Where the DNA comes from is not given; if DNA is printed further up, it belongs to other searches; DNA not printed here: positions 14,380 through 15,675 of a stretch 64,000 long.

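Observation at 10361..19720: Seven-gene, tightly coupled operon linking a TonB-dependent receptor to acyl-activating and acyl-modifying enzymes and an MFS transporter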

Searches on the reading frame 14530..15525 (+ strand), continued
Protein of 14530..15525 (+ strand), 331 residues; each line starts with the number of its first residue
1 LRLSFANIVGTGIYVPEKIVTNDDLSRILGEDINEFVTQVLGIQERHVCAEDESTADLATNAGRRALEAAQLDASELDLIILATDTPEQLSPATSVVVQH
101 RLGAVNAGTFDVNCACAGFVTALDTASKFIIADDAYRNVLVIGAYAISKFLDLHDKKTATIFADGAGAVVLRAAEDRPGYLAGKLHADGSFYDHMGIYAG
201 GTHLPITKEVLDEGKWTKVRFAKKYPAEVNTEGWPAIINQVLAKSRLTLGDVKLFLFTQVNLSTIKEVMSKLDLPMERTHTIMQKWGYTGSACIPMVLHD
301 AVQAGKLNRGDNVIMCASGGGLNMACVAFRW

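Call 75: search_protein_families(library=ncbifam, proteins=[L081:8378-9196:+, L089:4783-5580:+, L112:14988-15932:+, L107:16264-17136:+, L025:1953-2873:+, L025:2861-3880:+, L125:4826-7051:-, L112:12787-13323:+, L125:13962-15386:+, L112:13416-14978:+], max_evalue=1e-8)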
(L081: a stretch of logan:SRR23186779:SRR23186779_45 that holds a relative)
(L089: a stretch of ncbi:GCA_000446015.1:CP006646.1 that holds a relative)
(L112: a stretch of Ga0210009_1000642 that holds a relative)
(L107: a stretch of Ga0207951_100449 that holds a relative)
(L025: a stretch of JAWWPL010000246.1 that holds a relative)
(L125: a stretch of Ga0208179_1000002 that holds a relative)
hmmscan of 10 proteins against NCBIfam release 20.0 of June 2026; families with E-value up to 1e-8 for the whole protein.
L081:8378-9196:+ (272 aa): 26 families (the best 25 are shown)
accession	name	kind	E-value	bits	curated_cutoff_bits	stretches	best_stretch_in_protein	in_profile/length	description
TIGR02427.1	protocat_pcaD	equivalog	1.1e-30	106.9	255.85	1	11-262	2-250/251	3-oxoadipate enol-lactonase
NF051488.1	bifunc_PcaDC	exception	1.7e-27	96.5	390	1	13-264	4-252/375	bifunctional 3-oxoadipate enol-lactonase/4-carboxymuconolactone decarboxylase PcaDC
NF051487.1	bifunc_PcaCD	exception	1.3e-25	90.4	430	1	37-263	190-412/413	bifunctional 4-carboxymuconolactone decarboxylase/3-oxoadipate enol-lactonase PcaCD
TIGR03611.1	RutD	equivalog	1.5e-24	86.8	238.5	1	20-263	14-256/258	pyrimidine utilization protein D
NF045948.1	ProImpepThrmp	equivalog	1.4e-22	80.5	500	2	2-149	5-158/291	proline iminopeptidase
NF050089.1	i_nPHAscl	equivalog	6.2e-22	78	300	1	7-121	6-120/288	intracellular short-chain-length polyhydroxyalkanoate depolymerase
TIGR03695.1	menH_SHCHC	equivalog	3.6e-21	75.7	208.55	1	21-263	4-252/252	2-succinyl-6-hydroxy-2,4-cyclohexadiene-1-carboxylate synthase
TIGR01250.1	pro_imino_pep_2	subfamily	1.9e-20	73.6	167.65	1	10-262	13-287/288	proline iminopeptidase-family hydrolase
NF045632.1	hydroxlase_HsaD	equivalog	2.4e-17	62.8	400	1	21-263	36-289/290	4,5:9,10-diseco-3-hydroxy-5,9,17-trioxoandrosta-1(10),2-diene-4-oate hydrolase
TIGR01738.1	bioH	equivalog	7e-17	61.9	206.95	1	20-255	5-238/245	pimeloyl-ACP methyl ester esterase BioH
NF045945.1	ProImpepLactob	equivalog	1.2e-15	57.8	400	1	2-154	6-166/293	proline iminopeptidase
NF011457.0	PRK14875.1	equivalog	2.6e-15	56.3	307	1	6-263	117-370/372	acetoin dehydrogenase dihydrolipoyllysine-residue acetyltransferase subunit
NF041759.1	mac_hydro_EstT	equivalog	3.8e-15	55.8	450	1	6-257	7-272/278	macrolide hydrolase EstT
NF052610.1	macro_16_ester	equivalog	5.4e-15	55.5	420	1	61-254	69-272/281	alpha/beta fold macrolide esterase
TIGR02240.1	PHA_depoly_arom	equivalog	1.1e-14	54.5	250.6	1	19-264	25-265/276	poly(3-hydroxyalkanoate) depolymerase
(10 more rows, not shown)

L089:4783-5580:+ (265 aa): 24 families
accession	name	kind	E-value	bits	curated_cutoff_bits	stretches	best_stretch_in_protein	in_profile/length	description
TIGR02427.1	protocat_pcaD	equivalog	2.3e-39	135.3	255.85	1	12-261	2-251/251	3-oxoadipate enol-lactonase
NF051488.1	bifunc_PcaDC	exception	5.1e-33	114.7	390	1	13-262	3-252/375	bifunctional 3-oxoadipate enol-lactonase/4-carboxymuconolactone decarboxylase PcaDC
NF051487.1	bifunc_PcaCD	exception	3.8e-27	95.4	430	1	18-261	168-412/413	bifunctional 4-carboxymuconolactone decarboxylase/3-oxoadipate enol-lactonase PcaCD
TIGR03611.1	RutD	equivalog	1.8e-21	76.6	238.5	1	18-128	10-120/258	pyrimidine utilization protein D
NF050089.1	i_nPHAscl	equivalog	4.3e-21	75.2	300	1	9-124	6-120/288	intracellular short-chain-length polyhydroxyalkanoate depolymerase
TIGR01250.1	pro_imino_pep_2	subfamily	6e-19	68.7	167.65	1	5-126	7-134/288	proline iminopeptidase-family hydrolase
NF045948.1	ProImpepThrmp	equivalog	1.6e-18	67.2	500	1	4-123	6-130/291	proline iminopeptidase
TIGR03695.1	menH_SHCHC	equivalog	1.5e-16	60.6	208.55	1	22-135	3-122/252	2-succinyl-6-hydroxy-2,4-cyclohexadiene-1-carboxylate synthase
NF011457.0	PRK14875.1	equivalog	6.6e-16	58.2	307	1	7-121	117-231/372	acetoin dehydrogenase dihydrolipoyllysine-residue acetyltransferase subunit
TIGR03343.1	biphenyl_bphD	equivalog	8e-15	54.8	462.15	1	10-261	20-281/282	2-hydroxy-6-oxo-6-phenylhexa-2,4-dienoate hydrolase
NF045632.1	hydroxlase_HsaD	equivalog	1.1e-13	50.8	400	1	13-120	26-136/290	4,5:9,10-diseco-3-hydroxy-5,9,17-trioxoandrosta-1(10),2-diene-4-oate hydrolase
TIGR01738.1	bioH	equivalog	1.9e-13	50.6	206.95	0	18-124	1-101/245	pimeloyl-ACP methyl ester esterase BioH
NF041759.1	mac_hydro_EstT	equivalog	4.2e-13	49.1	450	1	7-127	7-132/278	macrolide hydrolase EstT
TIGR03056.1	bchO_mg_che_rel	equivalog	3.3e-12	46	172.55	0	15-121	21-128/278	alpha/beta fold hydrolase BchO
NF002043.0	PRK00870.1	subfamily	3.5e-12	46.4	265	1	9-122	33-149/302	haloalkane dehalogenase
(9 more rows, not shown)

L112:14988-15932:+ (314 aa): 27 families (the best 25 are shown)
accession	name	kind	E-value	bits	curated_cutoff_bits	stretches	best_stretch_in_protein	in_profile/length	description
NF011457.0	PRK14875.1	equivalog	3.1e-40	138.3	307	1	44-313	117-370/372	acetoin dehydrogenase dihydrolipoyllysine-residue acetyltransferase subunit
NF045632.1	hydroxlase_HsaD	equivalog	4.4e-36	124.3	400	1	53-313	28-289/290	4,5:9,10-diseco-3-hydroxy-5,9,17-trioxoandrosta-1(10),2-diene-4-oate hydrolase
NF051488.1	bifunc_PcaDC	exception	1.1e-34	120.2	390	1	56-313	10-251/375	bifunctional 3-oxoadipate enol-lactonase/4-carboxymuconolactone decarboxylase PcaDC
NF051487.1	bifunc_PcaCD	exception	7.9e-34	117.4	430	1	54-313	167-412/413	bifunctional 4-carboxymuconolactone decarboxylase/3-oxoadipate enol-lactonase PcaCD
NF050089.1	i_nPHAscl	equivalog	8.7e-32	110.3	300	1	48-162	8-122/288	intracellular short-chain-length polyhydroxyalkanoate depolymerase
TIGR02427.1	protocat_pcaD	equivalog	1.9e-30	106.1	255.85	1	56-313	11-251/251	3-oxoadipate enol-lactonase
TIGR03695.1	menH_SHCHC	equivalog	9.1e-29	100.6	208.55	1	58-156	2-103/252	2-succinyl-6-hydroxy-2,4-cyclohexadiene-1-carboxylate synthase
TIGR03343.1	biphenyl_bphD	equivalog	2.9e-27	95.6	462.15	1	41-313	14-281/282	2-hydroxy-6-oxo-6-phenylhexa-2,4-dienoate hydrolase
TIGR03611.1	RutD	equivalog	6.4e-26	91.3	238.5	1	56-313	11-256/258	pyrimidine utilization protein D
NF052614.1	AB_fold_OlsI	equivalog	2.3e-24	86.4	385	1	56-313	15-256/272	ornithine lipid biosynthesis O-acyltransferase OlsI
TIGR01738.1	bioH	equivalog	6.3e-22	78.4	206.95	1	55-160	1-102/245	pimeloyl-ACP methyl ester esterase BioH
TIGR03056.1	bchO_mg_che_rel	equivalog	2.5e-20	72.6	172.55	1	52-165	21-135/278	alpha/beta fold hydrolase BchO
NF002938.0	PRK03592.1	equivalog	6.2e-20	71.7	241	1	46-156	19-128/298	haloalkane dehalogenase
NF002043.0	PRK00870.1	subfamily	3.9e-19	69.2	265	1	48-313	35-299/302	haloalkane dehalogenase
NF007954.0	PRK10673.1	equivalog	6.3e-18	65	399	1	56-155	14-112/255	esterase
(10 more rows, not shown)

L107:16264-17136:+ (290 aa): 20 families
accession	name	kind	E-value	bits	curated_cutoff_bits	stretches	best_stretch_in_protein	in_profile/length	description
NF011457.0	PRK14875.1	equivalog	8.7e-29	100.6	307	1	24-243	121-336/372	acetoin dehydrogenase dihydrolipoyllysine-residue acetyltransferase subunit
NF050089.1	i_nPHAscl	equivalog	8.2e-24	84.2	300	1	20-154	4-138/288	intracellular short-chain-length polyhydroxyalkanoate depolymerase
TIGR03695.1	menH_SHCHC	equivalog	1.9e-23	83.2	208.55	1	35-289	3-251/252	2-succinyl-6-hydroxy-2,4-cyclohexadiene-1-carboxylate synthase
NF045632.1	hydroxlase_HsaD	equivalog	6.5e-21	74.5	400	1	15-277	15-276/290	4,5:9,10-diseco-3-hydroxy-5,9,17-trioxoandrosta-1(10),2-diene-4-oate hydrolase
NF052614.1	AB_fold_OlsI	equivalog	1.1e-18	67.8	385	1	79-288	67-254/272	ornithine lipid biosynthesis O-acyltransferase OlsI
NF002938.0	PRK03592.1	equivalog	5.7e-18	65.3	241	1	24-153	21-153/298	haloalkane dehalogenase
TIGR03343.1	biphenyl_bphD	equivalog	1.6e-17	63.6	462.15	1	35-286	31-277/282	2-hydroxy-6-oxo-6-phenylhexa-2,4-dienoate hydrolase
NF051488.1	bifunc_PcaDC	exception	3.1e-17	62.8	390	1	34-288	12-249/375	bifunctional 3-oxoadipate enol-lactonase/4-carboxymuconolactone decarboxylase PcaDC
TIGR02427.1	protocat_pcaD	equivalog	3.2e-16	59.5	255.85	1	33-289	12-250/251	3-oxoadipate enol-lactonase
NF058580.1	lipase_V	equivalog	6.6e-14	52.1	300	1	22-171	12-153/230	EstV family lipase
NF002043.0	PRK00870.1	subfamily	1.2e-13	51.2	265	1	9-130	18-145/302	haloalkane dehalogenase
NF051487.1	bifunc_PcaCD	exception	1.6e-13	50.6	430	1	33-289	171-411/413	bifunctional 4-carboxymuconolactone decarboxylase/3-oxoadipate enol-lactonase PcaCD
TIGR01738.1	bioH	equivalog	1.2e-12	48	206.95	1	33-249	3-219/245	pimeloyl-ACP methyl ester esterase BioH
TIGR03056.1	bchO_mg_che_rel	equivalog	1.3e-12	47.4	172.55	1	35-146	29-140/278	alpha/beta fold hydrolase BchO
NF008340.0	PRK11126.1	equivalog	1.5e-12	47.3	261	1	34-154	14-134/255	2-succinyl-6-hydroxy-2,4-cyclohexadiene-1-carboxylate synthase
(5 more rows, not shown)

L025:1953-2873:+ (306 aa): 9 families
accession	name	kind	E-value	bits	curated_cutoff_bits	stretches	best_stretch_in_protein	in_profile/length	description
NF051487.1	bifunc_PcaCD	exception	1.2e-17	64.1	430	1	37-133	173-269/413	bifunctional 4-carboxymuconolactone decarboxylase/3-oxoadipate enol-lactonase PcaCD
NF011457.0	PRK14875.1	equivalog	1.8e-17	63.3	307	1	33-133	129-229/372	acetoin dehydrogenase dihydrolipoyllysine-residue acetyltransferase subunit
TIGR02427.1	protocat_pcaD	equivalog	2.7e-15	56.5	255.85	1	39-133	16-110/251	3-oxoadipate enol-lactonase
NF002938.0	PRK03592.1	equivalog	4.8e-15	55.7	241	1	34-161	28-154/298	haloalkane dehalogenase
NF051488.1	bifunc_PcaDC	exception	2.2e-14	53.4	390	1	39-134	15-110/375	bifunctional 3-oxoadipate enol-lactonase/4-carboxymuconolactone decarboxylase PcaDC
TIGR03695.1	menH_SHCHC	equivalog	2.2e-13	50.2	208.55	1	37-183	3-147/252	2-succinyl-6-hydroxy-2,4-cyclohexadiene-1-carboxylate synthase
TIGR03611.1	RutD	equivalog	5.4e-10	39.1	238.5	1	64-242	41-205/258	pyrimidine utilization protein D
NF050089.1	i_nPHAscl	equivalog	7.6e-10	38.3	300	1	34-134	16-116/288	intracellular short-chain-length polyhydroxyalkanoate depolymerase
NF007954.0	PRK10673.1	equivalog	7.3e-09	35.3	399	0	37-134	17-113/255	esterase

L025:2861-3880:+ (339 aa): 3 families
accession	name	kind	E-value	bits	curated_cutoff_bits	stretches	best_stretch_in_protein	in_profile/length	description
NF050058.1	e_dPHAscl_type1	hypoth_equivalog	1.3e-83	280.7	150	1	36-327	3-276/276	extracellular catalytic domain type 1 short-chain-length polyhydroxyalkanoate depolymerase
TIGR01840.1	esterase_phb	subfamily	5e-40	137.3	107.85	1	55-248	11-201/213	PHB depolymerase family esterase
NF050059.1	e_dPHAscl_type2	hypoth_equivalog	9.4e-25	87.6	280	2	133-245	3-122/305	extracellular catalytic domain type 2 short-chain-length polyhydroxyalkanoate depolymerase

L125:4826-7051:- (741 aa): 5 families
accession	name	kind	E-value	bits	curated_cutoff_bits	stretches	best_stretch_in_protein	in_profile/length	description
NF050058.1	e_dPHAscl_type1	hypoth_equivalog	1.1e-94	317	150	1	27-312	1-276/276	extracellular catalytic domain type 1 short-chain-length polyhydroxyalkanoate depolymerase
TIGR01840.1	esterase_phb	subfamily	3.7e-75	252.1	107.85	1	36-243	1-208/213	PHB depolymerase family esterase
NF041611.1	exoglucan_CbhB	equivalog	1.9e-16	59.3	1950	1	323-540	707-910/997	exoglucanase CbhB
NF050059.1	e_dPHAscl_type2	hypoth_equivalog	1.7e-14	53.9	280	0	124-240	3-129/305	extracellular catalytic domain type 2 short-chain-length polyhydroxyalkanoate depolymerase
TIGR04183.1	Por_Secre_tail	domain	1.3e-11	44.3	23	1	668-740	1-71/72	T9SS type A sorting domain-containing protein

L112:12787-13323:+ (178 aa): 0 families

L125:13962-15386:+ (474 aa): 0 families

L112:13416-14978:+ (520 aa): 0 families

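Call 77: search_protein_families(library=ncbifam, proteins=[L073:8095-9039:+, L056:7743-9113:+, L064:16109-17320:+, L075:11008-12123:-, L064:11969-13249:+, L064:15036-16064:+, L030:6736-8010:+, L030:8096-9157:+, L109:13504-14544:-, L055:13665-15230:+], max_evalue=0.000001)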
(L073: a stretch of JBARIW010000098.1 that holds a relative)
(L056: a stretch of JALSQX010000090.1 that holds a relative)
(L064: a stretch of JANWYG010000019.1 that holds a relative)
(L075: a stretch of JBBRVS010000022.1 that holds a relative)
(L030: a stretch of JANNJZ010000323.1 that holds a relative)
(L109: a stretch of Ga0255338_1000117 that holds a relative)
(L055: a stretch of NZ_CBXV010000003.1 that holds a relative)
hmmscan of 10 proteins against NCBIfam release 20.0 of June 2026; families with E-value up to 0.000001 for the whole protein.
L073:8095-9039:+ (314 aa): 1 family
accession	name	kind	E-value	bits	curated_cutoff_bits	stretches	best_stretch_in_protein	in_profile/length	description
NF050060.1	e_nPHAscl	equivalog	2.2e-27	96.1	450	1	43-250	28-227/345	extracellular native short-chain-length polyhydroxyalkanoate depolymerase PhaZ7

L056:7743-9113:+ (456 aa): 1 family
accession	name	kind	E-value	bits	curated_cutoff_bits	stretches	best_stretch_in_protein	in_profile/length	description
NF050060.1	e_nPHAscl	equivalog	1.4e-17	63.9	450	1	149-320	34-180/345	extracellular native short-chain-length polyhydroxyalkanoate depolymerase PhaZ7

L064:16109-17320:+ (403 aa): 0 families

L075:11008-12123:- (371 aa): 0 families

L064:11969-13249:+ (426 aa): 5 families
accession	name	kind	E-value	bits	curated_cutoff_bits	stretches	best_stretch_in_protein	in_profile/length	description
TIGR01836.1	PHA_synth_III_C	subfamily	2.7e-98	329.2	365.3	1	96-411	33-350/350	class III poly(R)-hydroxyalkanoic acid synthase subunit PhaC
TIGR01838.1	PHA_synth_I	subfamily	1.5e-47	162.3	622.65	1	96-389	159-456/532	class I poly(R)-hydroxyalkanoic acid synthase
TIGR01839.1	PHA_synth_II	subfamily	3e-24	85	855.4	1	96-388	186-481/560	class II poly(R)-hydroxyalkanoic acid synthase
NF005898.0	PRK07868.1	equivalog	2.2e-19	68.8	925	1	100-417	38-368/994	acyl-CoA synthetase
TIGR01738.1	bioH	equivalog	5.8e-07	29.4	206.95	0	340-382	181-223/245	pimeloyl-ACP methyl ester esterase BioH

L064:15036-16064:+ (342 aa): 4 families
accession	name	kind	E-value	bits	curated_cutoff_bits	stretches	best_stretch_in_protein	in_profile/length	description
TIGR01836.1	PHA_synth_III_C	subfamily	3.6e-106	355.1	365.3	1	7-333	22-350/350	class III poly(R)-hydroxyalkanoic acid synthase subunit PhaC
TIGR01838.1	PHA_synth_I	subfamily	2.6e-44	151.6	622.65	1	18-288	159-434/532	class I poly(R)-hydroxyalkanoic acid synthase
NF005898.0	PRK07868.1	equivalog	3.3e-26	91.3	925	1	11-338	28-366/994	acyl-CoA synthetase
TIGR01839.1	PHA_synth_II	subfamily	2.1e-24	85.5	855.4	1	19-288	187-460/560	class II poly(R)-hydroxyalkanoic acid synthase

L030:6736-8010:+ (424 aa): 5 families
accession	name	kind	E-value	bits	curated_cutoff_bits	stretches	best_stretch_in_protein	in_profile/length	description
TIGR01836.1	PHA_synth_III_C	subfamily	6.2e-96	321.4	365.3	1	82-413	19-350/350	class III poly(R)-hydroxyalkanoic acid synthase subunit PhaC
TIGR01838.1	PHA_synth_I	subfamily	1.3e-37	129.5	622.65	1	96-398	159-463/532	class I poly(R)-hydroxyalkanoic acid synthase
NF005898.0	PRK07868.1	equivalog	2.6e-20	71.8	925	1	98-418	36-366/994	acyl-CoA synthetase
TIGR01839.1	PHA_synth_II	subfamily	3.1e-17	61.9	855.4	1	97-225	187-319/560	class II poly(R)-hydroxyalkanoic acid synthase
TIGR02427.1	protocat_pcaD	equivalog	4.1e-07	29.7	255.85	0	183-238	63-118/251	3-oxoadipate enol-lactonase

L030:8096-9157:+ (353 aa): 5 families
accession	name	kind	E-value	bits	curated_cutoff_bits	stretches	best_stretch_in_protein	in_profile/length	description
TIGR01836.1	PHA_synth_III_C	subfamily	8.5e-112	373.6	365.3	1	8-338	21-350/350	class III poly(R)-hydroxyalkanoic acid synthase subunit PhaC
TIGR01838.1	PHA_synth_I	subfamily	1.3e-52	178.9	622.65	1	21-314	159-454/532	class I poly(R)-hydroxyalkanoic acid synthase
TIGR01839.1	PHA_synth_II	subfamily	2.1e-27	95.5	855.4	1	22-315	187-481/560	class II poly(R)-hydroxyalkanoic acid synthase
NF005898.0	PRK07868.1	equivalog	3e-25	88.2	925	1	21-342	34-365/994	acyl-CoA synthetase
TIGR01738.1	bioH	equivalog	3e-07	30.3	206.95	0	112-162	54-103/245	pimeloyl-ACP methyl ester esterase BioH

L109:13504-14544:- (346 aa): 4 families
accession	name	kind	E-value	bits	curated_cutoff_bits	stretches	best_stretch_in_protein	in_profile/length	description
TIGR01836.1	PHA_synth_III_C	subfamily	3.6e-69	233.4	365.3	1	26-342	33-348/350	class III poly(R)-hydroxyalkanoic acid synthase subunit PhaC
TIGR01838.1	PHA_synth_I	subfamily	4.1e-36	124.5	622.65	1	26-323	159-457/532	class I poly(R)-hydroxyalkanoic acid synthase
TIGR01839.1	PHA_synth_II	subfamily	2.4e-14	52.3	855.4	1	41-150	201-309/560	class II poly(R)-hydroxyalkanoic acid synthase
NF005898.0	PRK07868.1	equivalog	7.2e-09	33.9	925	1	29-343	37-360/994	acyl-CoA synthetase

L055:13665-15230:+ (521 aa): 2 families
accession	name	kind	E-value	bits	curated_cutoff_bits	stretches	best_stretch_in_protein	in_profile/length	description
NF058653.1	LipP1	equivalog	3.3e-13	49.1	350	1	104-216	59-155/300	LipP1 family hormone-sensitive lipase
NF052354.1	EstLipQMycob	equivalog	3.1e-07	29.3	700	1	104-217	150-250/418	esterase LipQ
